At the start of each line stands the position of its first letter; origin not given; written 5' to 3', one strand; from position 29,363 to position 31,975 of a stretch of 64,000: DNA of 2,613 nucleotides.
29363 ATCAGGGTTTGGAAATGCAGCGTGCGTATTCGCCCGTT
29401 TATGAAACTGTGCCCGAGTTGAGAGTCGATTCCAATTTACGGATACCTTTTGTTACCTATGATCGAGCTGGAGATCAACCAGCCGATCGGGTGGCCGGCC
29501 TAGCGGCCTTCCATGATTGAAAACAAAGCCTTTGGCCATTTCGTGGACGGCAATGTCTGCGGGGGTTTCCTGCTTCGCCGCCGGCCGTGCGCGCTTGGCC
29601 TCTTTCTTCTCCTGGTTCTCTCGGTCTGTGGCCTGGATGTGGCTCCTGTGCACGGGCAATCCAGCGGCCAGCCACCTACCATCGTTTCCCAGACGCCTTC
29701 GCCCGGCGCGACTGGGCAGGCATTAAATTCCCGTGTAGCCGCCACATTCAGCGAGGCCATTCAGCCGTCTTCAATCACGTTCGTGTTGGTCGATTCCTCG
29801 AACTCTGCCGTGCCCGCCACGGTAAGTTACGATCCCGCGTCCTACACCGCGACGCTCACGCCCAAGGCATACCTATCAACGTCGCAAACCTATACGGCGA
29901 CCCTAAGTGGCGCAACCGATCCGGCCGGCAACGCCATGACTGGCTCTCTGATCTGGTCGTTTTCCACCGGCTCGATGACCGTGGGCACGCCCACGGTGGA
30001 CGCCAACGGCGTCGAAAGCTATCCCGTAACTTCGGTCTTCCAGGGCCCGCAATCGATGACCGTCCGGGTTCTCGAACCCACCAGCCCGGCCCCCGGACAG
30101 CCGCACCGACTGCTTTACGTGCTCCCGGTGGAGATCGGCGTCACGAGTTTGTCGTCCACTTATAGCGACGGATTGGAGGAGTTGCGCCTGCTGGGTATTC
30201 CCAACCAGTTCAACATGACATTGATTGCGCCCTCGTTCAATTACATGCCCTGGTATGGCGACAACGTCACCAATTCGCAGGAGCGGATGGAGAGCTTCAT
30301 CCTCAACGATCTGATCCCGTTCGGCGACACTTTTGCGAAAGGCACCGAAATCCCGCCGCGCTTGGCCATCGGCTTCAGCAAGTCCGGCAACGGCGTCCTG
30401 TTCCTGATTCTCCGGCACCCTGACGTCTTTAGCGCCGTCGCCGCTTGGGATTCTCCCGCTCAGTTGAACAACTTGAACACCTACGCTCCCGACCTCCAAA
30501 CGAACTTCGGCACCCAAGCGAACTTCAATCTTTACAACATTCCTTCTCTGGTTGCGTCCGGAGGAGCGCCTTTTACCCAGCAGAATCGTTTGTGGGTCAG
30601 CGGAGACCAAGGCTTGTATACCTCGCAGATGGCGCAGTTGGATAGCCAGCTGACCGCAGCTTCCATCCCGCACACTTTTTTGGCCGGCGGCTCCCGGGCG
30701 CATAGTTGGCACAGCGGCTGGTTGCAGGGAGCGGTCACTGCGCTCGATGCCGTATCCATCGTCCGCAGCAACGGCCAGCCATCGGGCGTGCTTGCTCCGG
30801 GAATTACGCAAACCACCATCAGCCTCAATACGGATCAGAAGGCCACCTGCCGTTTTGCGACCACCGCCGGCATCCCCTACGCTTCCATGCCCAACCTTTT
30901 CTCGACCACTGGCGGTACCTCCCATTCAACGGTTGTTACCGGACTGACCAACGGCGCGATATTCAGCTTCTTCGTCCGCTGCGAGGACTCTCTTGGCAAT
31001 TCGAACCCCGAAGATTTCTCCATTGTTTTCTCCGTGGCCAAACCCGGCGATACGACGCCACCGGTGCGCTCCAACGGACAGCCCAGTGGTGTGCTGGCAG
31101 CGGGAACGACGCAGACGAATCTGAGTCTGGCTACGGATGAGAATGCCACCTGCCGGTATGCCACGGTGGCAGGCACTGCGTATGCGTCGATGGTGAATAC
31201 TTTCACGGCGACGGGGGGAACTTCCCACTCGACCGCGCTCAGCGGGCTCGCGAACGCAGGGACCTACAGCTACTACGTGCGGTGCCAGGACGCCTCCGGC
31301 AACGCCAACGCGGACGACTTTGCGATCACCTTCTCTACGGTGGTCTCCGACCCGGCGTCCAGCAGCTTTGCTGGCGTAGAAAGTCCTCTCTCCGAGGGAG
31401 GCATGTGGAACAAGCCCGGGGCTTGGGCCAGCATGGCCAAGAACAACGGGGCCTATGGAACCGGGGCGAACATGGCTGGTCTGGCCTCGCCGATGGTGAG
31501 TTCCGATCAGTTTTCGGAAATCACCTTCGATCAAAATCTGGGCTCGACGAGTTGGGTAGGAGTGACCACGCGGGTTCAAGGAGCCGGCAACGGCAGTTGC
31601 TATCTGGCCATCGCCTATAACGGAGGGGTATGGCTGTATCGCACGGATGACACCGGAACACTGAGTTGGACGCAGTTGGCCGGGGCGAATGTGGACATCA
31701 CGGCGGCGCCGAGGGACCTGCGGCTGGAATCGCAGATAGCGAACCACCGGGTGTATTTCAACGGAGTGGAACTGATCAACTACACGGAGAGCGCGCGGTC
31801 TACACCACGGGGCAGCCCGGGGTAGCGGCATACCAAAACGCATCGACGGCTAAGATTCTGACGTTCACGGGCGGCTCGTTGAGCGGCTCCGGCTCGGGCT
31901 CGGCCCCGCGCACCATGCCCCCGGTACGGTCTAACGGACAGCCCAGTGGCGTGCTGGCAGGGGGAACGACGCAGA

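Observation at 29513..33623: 4.1-kb secreted esterase-like protein carrying three near-identical 860-bp (Ig-like + lectin-like) tandem modules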

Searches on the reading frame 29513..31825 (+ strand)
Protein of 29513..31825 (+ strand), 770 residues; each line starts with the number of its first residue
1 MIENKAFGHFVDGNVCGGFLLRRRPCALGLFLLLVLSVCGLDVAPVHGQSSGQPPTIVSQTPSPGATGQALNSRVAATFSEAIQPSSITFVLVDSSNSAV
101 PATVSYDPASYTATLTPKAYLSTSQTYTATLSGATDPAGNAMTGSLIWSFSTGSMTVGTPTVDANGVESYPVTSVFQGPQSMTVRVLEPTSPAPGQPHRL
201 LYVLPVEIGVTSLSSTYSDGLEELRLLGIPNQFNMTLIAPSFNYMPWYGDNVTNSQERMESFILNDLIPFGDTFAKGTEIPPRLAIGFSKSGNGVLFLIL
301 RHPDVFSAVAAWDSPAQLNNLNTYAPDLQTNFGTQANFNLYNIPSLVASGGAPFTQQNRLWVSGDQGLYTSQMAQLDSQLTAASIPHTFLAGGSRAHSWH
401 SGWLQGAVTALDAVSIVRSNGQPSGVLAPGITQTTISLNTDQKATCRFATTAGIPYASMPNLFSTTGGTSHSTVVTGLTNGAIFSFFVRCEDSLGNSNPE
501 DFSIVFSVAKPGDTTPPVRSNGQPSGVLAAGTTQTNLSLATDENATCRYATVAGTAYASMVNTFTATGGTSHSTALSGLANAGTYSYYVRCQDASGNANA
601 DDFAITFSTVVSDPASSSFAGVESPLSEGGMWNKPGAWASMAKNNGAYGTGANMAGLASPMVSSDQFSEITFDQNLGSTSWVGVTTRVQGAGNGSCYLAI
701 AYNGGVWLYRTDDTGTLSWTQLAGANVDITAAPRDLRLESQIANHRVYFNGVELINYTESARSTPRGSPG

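Call 10: find_encoding_contigs(protein=window:29513-31825:+, flank=10000, max_places=6)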
Protein window:29513-31825:+ (770 aa): no gene with exactly this product is on record in the collection.

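Call 14: find_related_loci(query=window:29513-31795:+, collection=genome_contigs, flank=10000)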
Query window:29513-31795:+ (761 aa) in genome_contigs; peptide patterns used: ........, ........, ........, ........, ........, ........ (x = any residue, [..] = any of these).
94 stretches matched a pattern; 12 encode a relative of the query (tblastn E <= 1e-3); 10 distinct loci.
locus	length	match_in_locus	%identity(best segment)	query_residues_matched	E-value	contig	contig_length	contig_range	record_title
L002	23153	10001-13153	99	1-761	0e+0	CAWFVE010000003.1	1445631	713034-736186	MAG: uncultured Acidobacteriota bacterium isolate MFD05377.bin.2.119 genome assembly, contig: contig_18657, whole genome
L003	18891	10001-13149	87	1-761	0e+0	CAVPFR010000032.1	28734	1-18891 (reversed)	MAG: uncultured Acidobacteriota bacterium isolate MFD10064.bin.2.48 genome assembly, contig: contig_32569, whole genome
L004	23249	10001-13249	68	154-760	9e-160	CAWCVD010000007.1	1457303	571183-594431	MAG: uncultured Acidobacteriaceae bacterium isolate MFD00964.bin.1.68 genome assembly, contig: contig_77251, whole genom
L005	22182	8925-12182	61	154-760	1e-131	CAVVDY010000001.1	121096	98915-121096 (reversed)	MAG: uncultured Acidobacteriaceae bacterium isolate MFD02416.bin.2.82 genome assembly, contig: contig_101498, whole geno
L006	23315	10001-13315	59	151-760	3e-126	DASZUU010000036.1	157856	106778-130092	MAG TPA_asm: Alloacidobacterium sp. isolate SMAG_U6113 k141_462828, whole genome shotgun sequence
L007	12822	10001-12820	72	33-608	1e-121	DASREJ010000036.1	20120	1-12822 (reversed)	MAG TPA_asm: Bryobacteraceae bacterium isolate SMAG_U10003 k141_1995254, whole genome shotgun sequence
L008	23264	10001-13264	66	155-761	2e-148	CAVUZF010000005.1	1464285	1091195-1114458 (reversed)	MAG: Bryobacterales bacterium isolate MFD05512.bin.2.137 genome assembly, contig: contig_7469, whole genome shotgun sequ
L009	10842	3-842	57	417-619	8e-51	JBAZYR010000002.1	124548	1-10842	MAG: Candidatus Staskawiczbacteria bacterium isolate SO_2017_GW1_85 NODE_1040_length_124548_cov_1.406603_OW334_2017, who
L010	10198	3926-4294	56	418-621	1e-33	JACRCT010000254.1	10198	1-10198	MAG: Deltaproteobacteria bacterium isolate NC_groundwater_1653_Pr3_B-0.1um_69_9 SR-2_scaffold_141_852252, whole genome s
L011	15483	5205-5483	60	419-608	1e-24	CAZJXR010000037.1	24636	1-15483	MAG TPA_asm: uncultured Gemmatimonadota bacterium isolate SRP321284_co1_33 genome assembly, contig: NODE_2336_length_246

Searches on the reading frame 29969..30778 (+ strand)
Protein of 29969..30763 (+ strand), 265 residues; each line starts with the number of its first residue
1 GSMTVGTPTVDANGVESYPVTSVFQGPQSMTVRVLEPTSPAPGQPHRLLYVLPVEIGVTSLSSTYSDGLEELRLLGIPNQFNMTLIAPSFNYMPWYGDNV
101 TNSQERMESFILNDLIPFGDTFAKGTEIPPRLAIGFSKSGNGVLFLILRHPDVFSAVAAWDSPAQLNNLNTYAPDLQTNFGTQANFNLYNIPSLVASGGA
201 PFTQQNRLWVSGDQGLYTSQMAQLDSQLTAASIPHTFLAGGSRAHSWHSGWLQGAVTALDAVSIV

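Call 8: search_protein_families(library=pfam, max_evalue=1, proteins=[window:29984-30757:+])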
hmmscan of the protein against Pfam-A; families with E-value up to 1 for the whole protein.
seq(258 aa): 1 family
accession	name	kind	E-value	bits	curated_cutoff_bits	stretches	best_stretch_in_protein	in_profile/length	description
PF00756.26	Esterase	-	6.3e-05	23.3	22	1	96-156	88-147/251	Putative esterase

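Call 34: search_solved_structures(query=window:29969-30763:+, max_evalue=10, show_alignments=3)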
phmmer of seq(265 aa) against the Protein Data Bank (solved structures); distinct sequences matched with E-value up to 10: 6.
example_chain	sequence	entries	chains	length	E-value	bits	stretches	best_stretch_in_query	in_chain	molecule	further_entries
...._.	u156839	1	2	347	0.001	21.7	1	40-162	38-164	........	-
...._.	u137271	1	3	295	0.013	18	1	105-160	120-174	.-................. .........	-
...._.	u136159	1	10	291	0.018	17.5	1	99-160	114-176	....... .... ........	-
7xrv_A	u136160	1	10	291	0.048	16.1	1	99-160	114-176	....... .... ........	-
8ilj_A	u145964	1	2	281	0.19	14.2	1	131-162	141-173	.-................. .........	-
3e4d_A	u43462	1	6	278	1.5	11.2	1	127-201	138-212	Esterase D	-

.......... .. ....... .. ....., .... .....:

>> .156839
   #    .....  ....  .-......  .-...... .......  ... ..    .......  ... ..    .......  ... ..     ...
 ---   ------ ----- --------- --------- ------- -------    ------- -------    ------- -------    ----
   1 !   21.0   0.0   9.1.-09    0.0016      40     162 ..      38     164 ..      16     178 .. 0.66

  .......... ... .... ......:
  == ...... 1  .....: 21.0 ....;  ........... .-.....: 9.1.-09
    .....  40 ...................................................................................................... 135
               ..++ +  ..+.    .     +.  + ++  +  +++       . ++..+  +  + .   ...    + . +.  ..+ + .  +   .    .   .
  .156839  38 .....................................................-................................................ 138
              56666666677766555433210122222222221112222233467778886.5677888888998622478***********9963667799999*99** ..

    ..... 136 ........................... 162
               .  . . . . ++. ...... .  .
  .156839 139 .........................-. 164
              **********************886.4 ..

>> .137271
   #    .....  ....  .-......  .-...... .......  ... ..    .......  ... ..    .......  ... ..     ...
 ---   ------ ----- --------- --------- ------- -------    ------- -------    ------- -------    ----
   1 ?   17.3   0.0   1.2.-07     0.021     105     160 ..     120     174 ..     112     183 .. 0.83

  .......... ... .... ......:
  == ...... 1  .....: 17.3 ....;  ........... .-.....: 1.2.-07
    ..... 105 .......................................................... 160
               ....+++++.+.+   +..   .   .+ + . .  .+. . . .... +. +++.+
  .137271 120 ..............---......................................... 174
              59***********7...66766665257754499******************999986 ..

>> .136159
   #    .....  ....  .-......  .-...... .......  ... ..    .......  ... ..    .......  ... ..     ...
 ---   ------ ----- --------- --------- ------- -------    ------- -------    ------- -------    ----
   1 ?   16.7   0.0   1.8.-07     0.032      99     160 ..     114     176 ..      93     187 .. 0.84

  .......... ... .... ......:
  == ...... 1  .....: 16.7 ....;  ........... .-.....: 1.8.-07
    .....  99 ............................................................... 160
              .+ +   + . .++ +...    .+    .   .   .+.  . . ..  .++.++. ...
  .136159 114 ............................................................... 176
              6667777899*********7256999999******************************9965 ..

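Call 47: search_solved_structures(query=A4, max_evalue=1, show_alignments=2)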
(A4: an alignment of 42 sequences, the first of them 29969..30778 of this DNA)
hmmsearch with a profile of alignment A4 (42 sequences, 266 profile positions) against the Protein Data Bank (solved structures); distinct sequences matched with E-value up to 1: 17.
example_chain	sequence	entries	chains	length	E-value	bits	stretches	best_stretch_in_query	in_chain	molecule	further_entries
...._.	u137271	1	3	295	3e-05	26.6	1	103-161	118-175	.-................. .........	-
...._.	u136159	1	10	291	6.3e-05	25.6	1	99-247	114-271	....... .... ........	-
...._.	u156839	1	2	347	0.00027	23.5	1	82-159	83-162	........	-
7xrv_A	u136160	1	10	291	0.00032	23.2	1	99-247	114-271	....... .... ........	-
4rgy_A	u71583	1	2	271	0.0025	20.4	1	94-160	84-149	Esterase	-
8qhf_A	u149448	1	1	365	0.0028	20.2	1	89-177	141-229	Cmt1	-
4h18_A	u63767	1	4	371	0.0032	20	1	89-177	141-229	Cmt1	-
8ilj_A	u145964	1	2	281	0.0041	19.6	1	104-202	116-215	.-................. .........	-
3e4d_A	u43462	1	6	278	0.0062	19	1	103-198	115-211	Esterase D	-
6sx4_AAA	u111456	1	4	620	0.1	15.1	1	91-161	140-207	Protein PS1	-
3i6y_A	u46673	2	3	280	0.13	14.7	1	102-161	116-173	Esterase APC40077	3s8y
4b6g_A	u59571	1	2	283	0.24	13.8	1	104-196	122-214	PUTATIVE ESTERASE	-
6yus_A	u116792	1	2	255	0.33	13.4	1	124-241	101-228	SacC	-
6yuo_A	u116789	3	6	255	0.33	13.4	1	124-241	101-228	SacC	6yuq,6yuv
6jzl_A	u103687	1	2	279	0.33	13.4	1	102-161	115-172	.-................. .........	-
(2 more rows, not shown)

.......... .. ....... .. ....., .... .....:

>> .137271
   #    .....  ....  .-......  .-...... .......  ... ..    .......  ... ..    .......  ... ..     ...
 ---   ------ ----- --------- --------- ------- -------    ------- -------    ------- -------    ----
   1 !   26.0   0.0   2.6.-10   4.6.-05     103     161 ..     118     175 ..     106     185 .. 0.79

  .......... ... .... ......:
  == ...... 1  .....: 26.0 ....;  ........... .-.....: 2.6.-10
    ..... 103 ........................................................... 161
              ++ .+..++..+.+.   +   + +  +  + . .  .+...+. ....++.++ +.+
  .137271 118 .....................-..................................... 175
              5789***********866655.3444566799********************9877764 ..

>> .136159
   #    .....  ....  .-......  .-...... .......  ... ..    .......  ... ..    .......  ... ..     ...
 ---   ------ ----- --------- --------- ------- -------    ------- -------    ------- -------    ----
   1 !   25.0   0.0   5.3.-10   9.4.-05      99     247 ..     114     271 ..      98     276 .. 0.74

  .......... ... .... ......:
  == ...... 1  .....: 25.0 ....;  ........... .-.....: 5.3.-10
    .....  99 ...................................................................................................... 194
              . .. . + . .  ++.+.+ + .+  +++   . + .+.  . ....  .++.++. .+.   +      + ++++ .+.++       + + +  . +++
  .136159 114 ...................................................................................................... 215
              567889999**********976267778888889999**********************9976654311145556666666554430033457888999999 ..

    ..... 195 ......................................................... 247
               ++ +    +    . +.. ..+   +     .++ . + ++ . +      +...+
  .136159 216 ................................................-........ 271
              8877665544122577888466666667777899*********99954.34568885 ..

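Call 53: predict_structure(alignment_id=A4)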
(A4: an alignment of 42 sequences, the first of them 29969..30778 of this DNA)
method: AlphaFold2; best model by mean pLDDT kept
length: 270 residues; sequences in the alignment: 42
mean_pLDDT: 92.6   pTM: 0.92
mean pLDDT of the five models: 92.6, 91.5, 91.3, 90.8, 89.6
residues with pLDDT >= 90: 227; 70-90: 31; 50-70: 7; < 50: 5
segments of 3 or more residues with pLDDT < 50: 266-270
pLDDT, mean of each block of 10 residues (from residue 1): 94 98 96 98 94 96 95 98 98 97 98 98 85 97 97 95 96 97 97 90 90 85 95 88 84 92 54
secondary structure, 60 per line:
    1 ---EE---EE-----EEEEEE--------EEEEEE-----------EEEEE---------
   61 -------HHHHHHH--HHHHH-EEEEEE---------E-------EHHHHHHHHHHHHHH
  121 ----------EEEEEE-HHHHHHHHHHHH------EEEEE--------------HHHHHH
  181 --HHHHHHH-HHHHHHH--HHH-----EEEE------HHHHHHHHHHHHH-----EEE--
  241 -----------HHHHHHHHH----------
elements in order: E16-21 E30-35 E47-51 H68-74 H77-81 E83-88 H107-120 E131-136 H138-149 E156-160 H175-180 H183-189 H191-197 E208-211 H218-230 E236-238 H252-260

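Call 56: fold_search(model_id=the predicted structure, library=pdb)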
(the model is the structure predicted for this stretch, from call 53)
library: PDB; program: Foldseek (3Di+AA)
matches with E <= 10: 1809; with E <= 0.001: 1305
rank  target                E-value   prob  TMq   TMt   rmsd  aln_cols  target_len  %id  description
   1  3i6y_A                3.4e-13  1.00  0.66  0.64   5.6       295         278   15  Structure of an esterase from the oil-degrading bacterium Oleispira antarctica (released 2009-07-28)
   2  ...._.                1.1e-12  1.00  0.68  0.66   4.8       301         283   18  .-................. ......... from Variovorax sp. PAMC 28711 (released 2022-10-12)
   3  4qdo                  4.5e-12  1.00  0.63  0.63   4.9       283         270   19  Crystal structure of Ag85C co-crystallized with p-chloromercuribenzoic acid (released 2014-07-09)
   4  6jzl_B                4.5e-12  1.00  0.63  0.61   6.0       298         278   13  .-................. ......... homolog from a psychrophilic bacterium of Shewanella frigidimarina (released 2019-09-04)
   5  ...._C                5.4e-12  1.00  0.69  0.67   4.8       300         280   17  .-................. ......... from Variovorax sp. PAMC 28711 (released 2022-10-12)
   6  3s8y                  5.8e-12  1.00  0.65  0.64   5.5       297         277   14  Bromide soaked structure of an esterase from the oil-degrading bacterium Oleispira antarctica (released 2011-06-15)
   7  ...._B                6.1e-12  1.00  0.68  0.65   4.7       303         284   17  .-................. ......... from Variovorax sp. PAMC 28711 (released 2022-10-12)
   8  5vns                  6.5e-12  1.00  0.63  0.62   5.6       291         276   17  M.tb Antigen 85C Acyl-Enzyme Intermediate with Tetrahydrolipstatin (released 2018-01-24)
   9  4qdz                  1.1e-11  1.00  0.66  0.66   4.7       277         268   18  Crystal structure of Antigen 85C-E228Q mutant (released 2014-07-09)
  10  1dqy                  1.2e-11  1.00  0.65  0.62   4.9       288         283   18  CRYSTAL STRUCTURE OF ANTIGEN 85C FROM MYCOBACTERIUM TUBERCULOSIS WITH DIETHYL PHOSPHATE INHIBITOR (released 2000-07-12)
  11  4b6g_A                1.3e-11  1.00  0.69  0.67   5.0       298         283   16  The Crystal Structure of the Neisserial Esterase D. (released 2012-11-14)
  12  3fcx_A                1.3e-11  1.00  0.64  0.65   5.2       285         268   16  Crystal structure of human esterase D (released 2008-12-09)
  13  3e4d_D                1.5e-11  1.00  0.69  0.68   5.8       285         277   15  Structural and Kinetic Study of an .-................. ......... from Agrobacterium tumefaciens (released 2009-08-18)
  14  4qdx                  1.7e-11  1.00  0.61  0.61   5.4       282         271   17  Crystal structure of Antigen 85C-C209G mutant (released 2014-07-09)
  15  3e4d_A                2.2e-11  1.00  0.69  0.68   4.8       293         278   15  Structural and Kinetic Study of an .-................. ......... from Agrobacterium tumefaciens (released 2009-08-18)
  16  5vol_G                3.1e-11  1.00  0.63  0.66   6.0       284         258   15  Bacint_04212 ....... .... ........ (released 2017-07-19)
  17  5vol_H                3.1e-11  1.00  0.62  0.65   7.4       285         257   15  Bacint_04212 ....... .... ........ (released 2017-07-19)
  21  5vol_C                4.5e-11  1.00  0.64  0.65   6.5       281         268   16  Bacint_04212 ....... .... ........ (released 2017-07-19)
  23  5vol_E                4.7e-11  1.00  0.64  0.65   6.0       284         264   15  Bacint_04212 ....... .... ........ (released 2017-07-19)
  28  5vol_B                7.2e-11  1.00  0.65  0.66   5.9       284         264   15  Bacint_04212 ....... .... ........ (released 2017-07-19)
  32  5vol_D                1.0e-10  1.00  0.65  0.66   6.5       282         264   14  Bacint_04212 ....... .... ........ (released 2017-07-19)
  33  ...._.                1.0e-10  1.00  0.63  0.63   6.4       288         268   14  Bacteroides thetaiotaomicron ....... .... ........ (BT_4077) (released 2023-11-22)
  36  5vol_A                1.8e-10  1.00  0.64  0.67   5.9       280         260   16  Bacint_04212 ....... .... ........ (released 2017-07-19)
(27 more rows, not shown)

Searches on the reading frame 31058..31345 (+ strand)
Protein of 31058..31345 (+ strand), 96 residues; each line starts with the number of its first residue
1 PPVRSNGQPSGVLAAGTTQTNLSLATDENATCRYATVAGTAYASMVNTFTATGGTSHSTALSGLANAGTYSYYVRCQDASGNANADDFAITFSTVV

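Call 8: search_protein_families(library=pfam, max_evalue=1, proteins=[window:31058-31345:+])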
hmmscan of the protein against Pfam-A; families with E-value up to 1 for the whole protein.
seq(96 aa): 5 families
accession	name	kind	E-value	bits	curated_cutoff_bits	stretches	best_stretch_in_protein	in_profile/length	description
PF16656.11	Pur_ac_phosph_N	-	0.00092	20.2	30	1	28-78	26-82/93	Purple acid Phosphatase, N-terminal domain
PF22352.2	K319L-like_PKD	-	0.015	15.7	27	1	48-91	41-83/84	K319L-like, PKD domain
PF19077.6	Big_13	-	0.018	16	27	1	42-91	50-99/102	Bacterial Ig-like domain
PF01835.25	MG2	-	0.026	15.3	32.8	1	19-88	25-94/96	MG2 domain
PF15418.12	DUF4625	-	0.091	13.5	27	1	65-91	103-129/131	Domain of unknown function (DUF4625)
